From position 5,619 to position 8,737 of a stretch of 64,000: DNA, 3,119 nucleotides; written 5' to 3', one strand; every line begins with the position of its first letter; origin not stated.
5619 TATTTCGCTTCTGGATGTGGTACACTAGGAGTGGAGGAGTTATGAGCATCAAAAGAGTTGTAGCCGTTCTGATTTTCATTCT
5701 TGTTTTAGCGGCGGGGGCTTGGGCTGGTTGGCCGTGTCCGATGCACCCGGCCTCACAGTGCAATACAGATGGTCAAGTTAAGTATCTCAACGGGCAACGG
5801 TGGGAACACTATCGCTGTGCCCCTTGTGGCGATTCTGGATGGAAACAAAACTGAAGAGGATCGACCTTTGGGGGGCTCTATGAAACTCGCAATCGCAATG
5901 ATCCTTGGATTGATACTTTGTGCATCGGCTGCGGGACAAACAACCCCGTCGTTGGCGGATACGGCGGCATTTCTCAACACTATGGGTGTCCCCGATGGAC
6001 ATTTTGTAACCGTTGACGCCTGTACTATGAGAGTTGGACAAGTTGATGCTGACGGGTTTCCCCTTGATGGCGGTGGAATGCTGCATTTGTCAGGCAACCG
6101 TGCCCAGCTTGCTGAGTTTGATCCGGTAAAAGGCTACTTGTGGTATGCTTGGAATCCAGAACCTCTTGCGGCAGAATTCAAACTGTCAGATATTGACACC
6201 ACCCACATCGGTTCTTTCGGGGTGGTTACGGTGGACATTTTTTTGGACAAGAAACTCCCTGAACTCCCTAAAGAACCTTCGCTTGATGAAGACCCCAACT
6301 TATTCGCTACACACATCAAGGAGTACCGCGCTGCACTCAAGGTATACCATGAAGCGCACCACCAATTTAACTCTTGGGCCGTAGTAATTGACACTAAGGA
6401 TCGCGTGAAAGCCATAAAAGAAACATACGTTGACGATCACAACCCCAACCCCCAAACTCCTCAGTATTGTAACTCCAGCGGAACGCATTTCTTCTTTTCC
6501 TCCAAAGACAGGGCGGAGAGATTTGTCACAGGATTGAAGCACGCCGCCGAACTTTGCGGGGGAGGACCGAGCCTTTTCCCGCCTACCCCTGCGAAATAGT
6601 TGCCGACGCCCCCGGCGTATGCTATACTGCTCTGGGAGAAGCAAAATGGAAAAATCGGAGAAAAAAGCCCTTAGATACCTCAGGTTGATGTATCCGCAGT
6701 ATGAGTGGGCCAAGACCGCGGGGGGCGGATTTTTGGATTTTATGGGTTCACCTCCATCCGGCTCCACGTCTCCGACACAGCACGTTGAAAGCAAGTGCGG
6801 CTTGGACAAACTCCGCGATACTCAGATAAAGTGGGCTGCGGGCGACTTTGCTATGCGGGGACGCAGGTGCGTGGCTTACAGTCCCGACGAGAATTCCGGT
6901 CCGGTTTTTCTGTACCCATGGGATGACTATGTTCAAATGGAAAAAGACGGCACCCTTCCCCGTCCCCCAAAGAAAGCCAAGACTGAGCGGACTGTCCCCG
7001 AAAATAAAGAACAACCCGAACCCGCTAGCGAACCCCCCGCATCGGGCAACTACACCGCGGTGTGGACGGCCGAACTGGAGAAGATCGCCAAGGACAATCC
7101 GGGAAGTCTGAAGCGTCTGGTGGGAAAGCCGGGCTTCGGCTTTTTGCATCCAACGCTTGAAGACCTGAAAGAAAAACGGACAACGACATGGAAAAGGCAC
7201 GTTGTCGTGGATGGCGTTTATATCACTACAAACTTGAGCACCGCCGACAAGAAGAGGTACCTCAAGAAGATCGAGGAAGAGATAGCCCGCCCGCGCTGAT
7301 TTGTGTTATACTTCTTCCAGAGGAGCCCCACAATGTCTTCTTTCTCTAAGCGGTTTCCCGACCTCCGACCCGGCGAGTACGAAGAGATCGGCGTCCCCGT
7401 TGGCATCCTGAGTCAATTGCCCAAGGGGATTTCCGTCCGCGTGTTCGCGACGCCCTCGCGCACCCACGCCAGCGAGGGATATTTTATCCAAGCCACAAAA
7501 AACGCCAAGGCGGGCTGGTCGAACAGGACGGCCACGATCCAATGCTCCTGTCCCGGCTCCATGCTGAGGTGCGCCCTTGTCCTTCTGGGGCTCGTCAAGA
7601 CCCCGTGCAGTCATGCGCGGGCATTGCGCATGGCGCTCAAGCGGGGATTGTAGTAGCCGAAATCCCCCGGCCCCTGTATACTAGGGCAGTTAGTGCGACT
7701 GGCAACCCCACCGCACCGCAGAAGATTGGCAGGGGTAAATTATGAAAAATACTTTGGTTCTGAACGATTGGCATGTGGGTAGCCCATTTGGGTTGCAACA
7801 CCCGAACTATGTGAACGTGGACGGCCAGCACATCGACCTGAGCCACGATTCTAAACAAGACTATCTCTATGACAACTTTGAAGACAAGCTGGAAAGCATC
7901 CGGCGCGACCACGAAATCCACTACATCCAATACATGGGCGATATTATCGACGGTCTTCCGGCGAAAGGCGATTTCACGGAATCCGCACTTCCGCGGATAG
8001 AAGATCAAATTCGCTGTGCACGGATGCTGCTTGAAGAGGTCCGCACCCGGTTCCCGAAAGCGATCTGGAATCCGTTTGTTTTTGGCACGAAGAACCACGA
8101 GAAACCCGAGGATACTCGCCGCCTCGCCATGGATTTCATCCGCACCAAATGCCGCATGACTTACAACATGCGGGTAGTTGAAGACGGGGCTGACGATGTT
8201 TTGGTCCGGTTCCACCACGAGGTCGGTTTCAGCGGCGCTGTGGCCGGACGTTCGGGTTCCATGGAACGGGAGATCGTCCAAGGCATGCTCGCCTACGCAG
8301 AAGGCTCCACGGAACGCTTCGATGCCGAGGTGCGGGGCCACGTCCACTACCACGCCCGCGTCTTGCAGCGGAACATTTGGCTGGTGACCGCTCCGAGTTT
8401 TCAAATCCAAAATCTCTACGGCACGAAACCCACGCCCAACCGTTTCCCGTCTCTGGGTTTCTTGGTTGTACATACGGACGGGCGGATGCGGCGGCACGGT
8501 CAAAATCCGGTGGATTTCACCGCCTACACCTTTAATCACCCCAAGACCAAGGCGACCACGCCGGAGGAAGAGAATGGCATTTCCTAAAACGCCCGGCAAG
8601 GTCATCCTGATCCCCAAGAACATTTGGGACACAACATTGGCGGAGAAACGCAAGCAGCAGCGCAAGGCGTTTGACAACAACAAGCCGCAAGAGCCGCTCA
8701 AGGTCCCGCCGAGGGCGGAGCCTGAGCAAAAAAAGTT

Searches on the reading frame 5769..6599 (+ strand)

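Call 5: search_protein_families(library=pfam, proteins=[window:5769-6599:+], max_evalue=0.01)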
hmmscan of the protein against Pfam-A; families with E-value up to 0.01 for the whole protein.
window:5769-6599:+ (276 aa): 0 families

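Call 6: search_protein_families(library=ncbifam, proteins=[window:5769-6599:+], max_evalue=0.01)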
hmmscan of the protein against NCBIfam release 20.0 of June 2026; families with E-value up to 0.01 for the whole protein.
window:5769-6599:+ (276 aa): 0 families

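Call 66: search_protein_families(library=phrogs, proteins=[window:5769-6599:+], max_evalue=0.05)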
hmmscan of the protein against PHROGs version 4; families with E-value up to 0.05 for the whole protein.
window:5769-6599:+ (276 aa): 1 family
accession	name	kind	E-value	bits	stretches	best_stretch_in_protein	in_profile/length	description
phrog_26024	-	other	0.018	15.4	1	219-248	84-113/202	protease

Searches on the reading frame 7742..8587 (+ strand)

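Call 5: search_protein_families(library=pfam, proteins=[window:7742-8587:+], max_evalue=0.01)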
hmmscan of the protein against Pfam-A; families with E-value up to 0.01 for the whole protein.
window:7742-8587:+ (281 aa): 0 families

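Call 6: search_protein_families(library=ncbifam, proteins=[window:7742-8587:+], max_evalue=0.01)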
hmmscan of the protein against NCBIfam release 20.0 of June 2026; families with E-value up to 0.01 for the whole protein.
window:7742-8587:+ (281 aa): 0 families

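Call 66: search_protein_families(library=phrogs, proteins=[window:7742-8587:+], max_evalue=0.05)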
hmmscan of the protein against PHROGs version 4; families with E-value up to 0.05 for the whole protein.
window:7742-8587:+ (281 aa): 1 family
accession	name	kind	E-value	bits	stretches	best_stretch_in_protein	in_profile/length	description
phrog_7339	-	DNA, RNA and nucleotide metabolism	0.014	15.7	0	43-139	47-136/263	DNA repair exonuclease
